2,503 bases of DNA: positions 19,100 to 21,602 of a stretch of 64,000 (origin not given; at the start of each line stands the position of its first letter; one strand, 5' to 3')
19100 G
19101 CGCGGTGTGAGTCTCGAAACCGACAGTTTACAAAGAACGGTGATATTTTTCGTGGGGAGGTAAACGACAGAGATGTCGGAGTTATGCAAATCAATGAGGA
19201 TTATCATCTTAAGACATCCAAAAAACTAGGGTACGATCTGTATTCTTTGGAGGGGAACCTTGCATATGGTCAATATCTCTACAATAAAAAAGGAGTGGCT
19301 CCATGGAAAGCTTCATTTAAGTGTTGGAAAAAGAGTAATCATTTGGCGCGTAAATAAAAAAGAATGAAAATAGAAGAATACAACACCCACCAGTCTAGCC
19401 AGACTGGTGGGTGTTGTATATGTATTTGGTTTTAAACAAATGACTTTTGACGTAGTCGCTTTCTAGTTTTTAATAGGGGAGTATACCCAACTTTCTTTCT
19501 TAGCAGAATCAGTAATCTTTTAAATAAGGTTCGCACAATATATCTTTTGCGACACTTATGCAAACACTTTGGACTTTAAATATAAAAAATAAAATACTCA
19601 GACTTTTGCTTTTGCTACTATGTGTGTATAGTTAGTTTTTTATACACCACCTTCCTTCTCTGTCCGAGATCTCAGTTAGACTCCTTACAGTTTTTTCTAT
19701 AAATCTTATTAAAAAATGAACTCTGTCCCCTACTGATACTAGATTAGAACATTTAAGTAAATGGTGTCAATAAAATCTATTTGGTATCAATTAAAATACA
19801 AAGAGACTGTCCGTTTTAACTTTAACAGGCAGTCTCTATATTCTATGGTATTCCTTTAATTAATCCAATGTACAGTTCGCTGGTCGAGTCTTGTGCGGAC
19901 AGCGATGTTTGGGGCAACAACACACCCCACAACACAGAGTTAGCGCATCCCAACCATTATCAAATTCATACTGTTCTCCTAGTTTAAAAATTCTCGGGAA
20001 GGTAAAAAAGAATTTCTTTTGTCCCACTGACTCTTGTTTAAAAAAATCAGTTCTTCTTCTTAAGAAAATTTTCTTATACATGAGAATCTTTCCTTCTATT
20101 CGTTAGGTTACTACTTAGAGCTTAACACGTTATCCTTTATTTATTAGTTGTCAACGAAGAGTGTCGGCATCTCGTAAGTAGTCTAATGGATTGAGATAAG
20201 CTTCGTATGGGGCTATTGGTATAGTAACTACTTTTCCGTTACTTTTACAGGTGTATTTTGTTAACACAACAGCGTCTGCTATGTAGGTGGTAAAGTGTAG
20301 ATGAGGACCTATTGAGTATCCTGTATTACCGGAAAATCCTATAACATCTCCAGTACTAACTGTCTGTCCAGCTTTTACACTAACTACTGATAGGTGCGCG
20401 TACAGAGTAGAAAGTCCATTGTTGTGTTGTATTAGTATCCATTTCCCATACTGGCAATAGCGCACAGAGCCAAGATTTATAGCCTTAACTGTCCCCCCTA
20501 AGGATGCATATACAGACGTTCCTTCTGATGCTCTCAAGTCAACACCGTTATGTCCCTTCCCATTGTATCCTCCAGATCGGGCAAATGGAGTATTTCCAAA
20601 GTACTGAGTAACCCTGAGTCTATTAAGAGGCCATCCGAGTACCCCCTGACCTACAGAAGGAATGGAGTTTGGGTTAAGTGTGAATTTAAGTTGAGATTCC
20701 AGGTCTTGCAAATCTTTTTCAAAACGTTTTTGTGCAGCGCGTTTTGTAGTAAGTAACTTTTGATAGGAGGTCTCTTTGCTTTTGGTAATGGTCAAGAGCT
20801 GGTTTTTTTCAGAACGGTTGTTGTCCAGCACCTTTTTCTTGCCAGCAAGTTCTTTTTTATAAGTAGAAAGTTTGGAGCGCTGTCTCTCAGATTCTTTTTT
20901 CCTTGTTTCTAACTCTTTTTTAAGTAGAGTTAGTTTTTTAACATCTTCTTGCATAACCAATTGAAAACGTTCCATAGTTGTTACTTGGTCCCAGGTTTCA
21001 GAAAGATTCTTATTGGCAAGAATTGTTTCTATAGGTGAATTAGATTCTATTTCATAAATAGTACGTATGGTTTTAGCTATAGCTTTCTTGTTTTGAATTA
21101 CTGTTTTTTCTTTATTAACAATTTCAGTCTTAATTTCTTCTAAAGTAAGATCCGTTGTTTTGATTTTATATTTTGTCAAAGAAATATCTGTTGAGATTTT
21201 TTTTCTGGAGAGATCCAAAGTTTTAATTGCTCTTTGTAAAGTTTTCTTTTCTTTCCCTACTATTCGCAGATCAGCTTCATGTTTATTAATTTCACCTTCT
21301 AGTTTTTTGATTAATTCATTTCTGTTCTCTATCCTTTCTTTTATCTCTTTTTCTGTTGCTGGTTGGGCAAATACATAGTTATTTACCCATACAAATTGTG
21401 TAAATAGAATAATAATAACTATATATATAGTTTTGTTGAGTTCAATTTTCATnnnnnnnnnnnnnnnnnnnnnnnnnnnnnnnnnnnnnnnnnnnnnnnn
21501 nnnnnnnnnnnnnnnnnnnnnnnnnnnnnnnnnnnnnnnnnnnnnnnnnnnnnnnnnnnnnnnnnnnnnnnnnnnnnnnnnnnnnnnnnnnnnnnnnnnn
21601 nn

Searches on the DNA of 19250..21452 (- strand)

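Call 7: search_rna_families(source=window, start=19250, end=20250, threshold=evalue, max_evalue=10, show_alignments=3)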
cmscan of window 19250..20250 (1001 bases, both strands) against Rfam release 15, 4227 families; matches with E-value up to 10: 22.
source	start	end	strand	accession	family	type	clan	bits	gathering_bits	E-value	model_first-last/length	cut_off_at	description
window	19346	19562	-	RF01459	rliE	Gene; sRNA;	-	29.5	90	0.015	1-222/222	no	Listeria sRNA rliE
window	19380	19417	-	RF01678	P37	Gene; sRNA;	-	25.9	50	0.014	21-60/62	no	Pseudomonas sRNA P37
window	19374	19448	+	RF02351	psRNA14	Gene; sRNA;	-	24.7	60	0.13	1-84/84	no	Proteobacteria sRNA psRNA14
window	19989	20088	-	RF03531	n00280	Gene; sRNA;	-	24.6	65.2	0.27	1-101/101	no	Clostridioides difficile sRNA included into helicase gene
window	19372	19516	-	RF02442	SpF66_sRNA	Gene; sRNA;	-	22.4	42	0.0053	1-239/239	no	Streptococcus sRNA SpF66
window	19316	19423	+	RF04342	Plastid-psbA-1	Cis-reg;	CL00153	22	54.3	3.6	1-114/114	no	Plastid-psbA-1 3UTR RNA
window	19382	19417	+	RF04065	mir-7563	Gene; miRNA;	-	21.7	80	0.2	1-76/76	no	mir-7563 microRNA precursor family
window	19379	19418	-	RF04128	MIR8562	Gene; miRNA;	-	21.6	211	0.19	1-242/242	no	MIR8562 microRNA precursor family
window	19351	19419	+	RF01459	rliE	Gene; sRNA;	-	21.3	90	0.64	1-222/222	no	Listeria sRNA rliE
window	19327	19417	-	RF01775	RsaOG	Gene; sRNA;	-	21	50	1.4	1-147/147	no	RNA S.aureus Orsay G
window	19371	19443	+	RF01742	lactis-plasmid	Gene; sRNA;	-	18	70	6.6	1-106/106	no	lactis-plasmid RNA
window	19380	19417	+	RF00853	mir-304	Gene; miRNA;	-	17.5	99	1.8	1-88/88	no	mir-304 microRNA precursor family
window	20031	20085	+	RF04150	MIR2655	Gene; miRNA;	-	16.4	122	7.5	1-267/267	no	MIR2655 microRNA precursor family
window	19379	19445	-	RF02377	SurA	Gene; sRNA;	-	16.2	100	0.084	1-279/279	no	SurA sRNA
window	19381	19421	+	RF03772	mir-4867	Gene; miRNA;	-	16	93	5.9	1-73/73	no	mir-4867 microRNA precursor family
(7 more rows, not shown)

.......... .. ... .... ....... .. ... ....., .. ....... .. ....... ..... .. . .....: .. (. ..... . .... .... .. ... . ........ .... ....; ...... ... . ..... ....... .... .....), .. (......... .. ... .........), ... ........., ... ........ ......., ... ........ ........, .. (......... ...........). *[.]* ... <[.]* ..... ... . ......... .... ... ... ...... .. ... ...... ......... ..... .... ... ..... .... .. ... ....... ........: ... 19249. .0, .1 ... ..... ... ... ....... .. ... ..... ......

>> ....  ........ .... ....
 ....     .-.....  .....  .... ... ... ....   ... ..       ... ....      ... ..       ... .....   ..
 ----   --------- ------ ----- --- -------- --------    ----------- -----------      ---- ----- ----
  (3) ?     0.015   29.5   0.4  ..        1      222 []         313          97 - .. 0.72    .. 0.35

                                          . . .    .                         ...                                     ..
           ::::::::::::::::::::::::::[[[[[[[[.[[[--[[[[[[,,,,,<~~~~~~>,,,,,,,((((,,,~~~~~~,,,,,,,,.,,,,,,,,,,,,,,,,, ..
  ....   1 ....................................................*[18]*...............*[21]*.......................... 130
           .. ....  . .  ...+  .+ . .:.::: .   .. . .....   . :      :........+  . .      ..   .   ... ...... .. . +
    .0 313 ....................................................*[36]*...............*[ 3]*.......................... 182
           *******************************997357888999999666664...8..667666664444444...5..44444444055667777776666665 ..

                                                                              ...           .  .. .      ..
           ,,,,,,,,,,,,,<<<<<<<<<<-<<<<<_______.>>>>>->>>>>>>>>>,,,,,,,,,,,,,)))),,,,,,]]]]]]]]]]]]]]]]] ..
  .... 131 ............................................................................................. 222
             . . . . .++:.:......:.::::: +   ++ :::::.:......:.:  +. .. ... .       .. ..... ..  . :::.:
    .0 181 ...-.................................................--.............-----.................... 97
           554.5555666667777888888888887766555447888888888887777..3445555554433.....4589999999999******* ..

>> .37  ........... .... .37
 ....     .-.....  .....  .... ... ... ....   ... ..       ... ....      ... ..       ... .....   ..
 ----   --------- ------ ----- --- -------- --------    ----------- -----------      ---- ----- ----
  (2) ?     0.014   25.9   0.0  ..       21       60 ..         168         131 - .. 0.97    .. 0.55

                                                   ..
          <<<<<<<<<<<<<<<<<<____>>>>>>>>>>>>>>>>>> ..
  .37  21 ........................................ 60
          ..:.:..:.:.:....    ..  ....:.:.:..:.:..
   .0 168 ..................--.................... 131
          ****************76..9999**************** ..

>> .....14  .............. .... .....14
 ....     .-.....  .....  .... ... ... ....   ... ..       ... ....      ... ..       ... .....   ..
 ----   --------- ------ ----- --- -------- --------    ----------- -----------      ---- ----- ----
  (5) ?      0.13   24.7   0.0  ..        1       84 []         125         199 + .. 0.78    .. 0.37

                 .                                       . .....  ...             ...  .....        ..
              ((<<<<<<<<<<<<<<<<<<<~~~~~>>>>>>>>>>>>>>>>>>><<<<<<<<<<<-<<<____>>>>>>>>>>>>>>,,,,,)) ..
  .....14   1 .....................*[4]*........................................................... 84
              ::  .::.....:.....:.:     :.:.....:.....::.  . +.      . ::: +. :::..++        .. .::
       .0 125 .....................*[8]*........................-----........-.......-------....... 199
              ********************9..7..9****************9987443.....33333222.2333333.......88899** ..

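Call 27: search_rna_families(sources=[L001, L004, L005, L006, L003], threshold=gathering)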
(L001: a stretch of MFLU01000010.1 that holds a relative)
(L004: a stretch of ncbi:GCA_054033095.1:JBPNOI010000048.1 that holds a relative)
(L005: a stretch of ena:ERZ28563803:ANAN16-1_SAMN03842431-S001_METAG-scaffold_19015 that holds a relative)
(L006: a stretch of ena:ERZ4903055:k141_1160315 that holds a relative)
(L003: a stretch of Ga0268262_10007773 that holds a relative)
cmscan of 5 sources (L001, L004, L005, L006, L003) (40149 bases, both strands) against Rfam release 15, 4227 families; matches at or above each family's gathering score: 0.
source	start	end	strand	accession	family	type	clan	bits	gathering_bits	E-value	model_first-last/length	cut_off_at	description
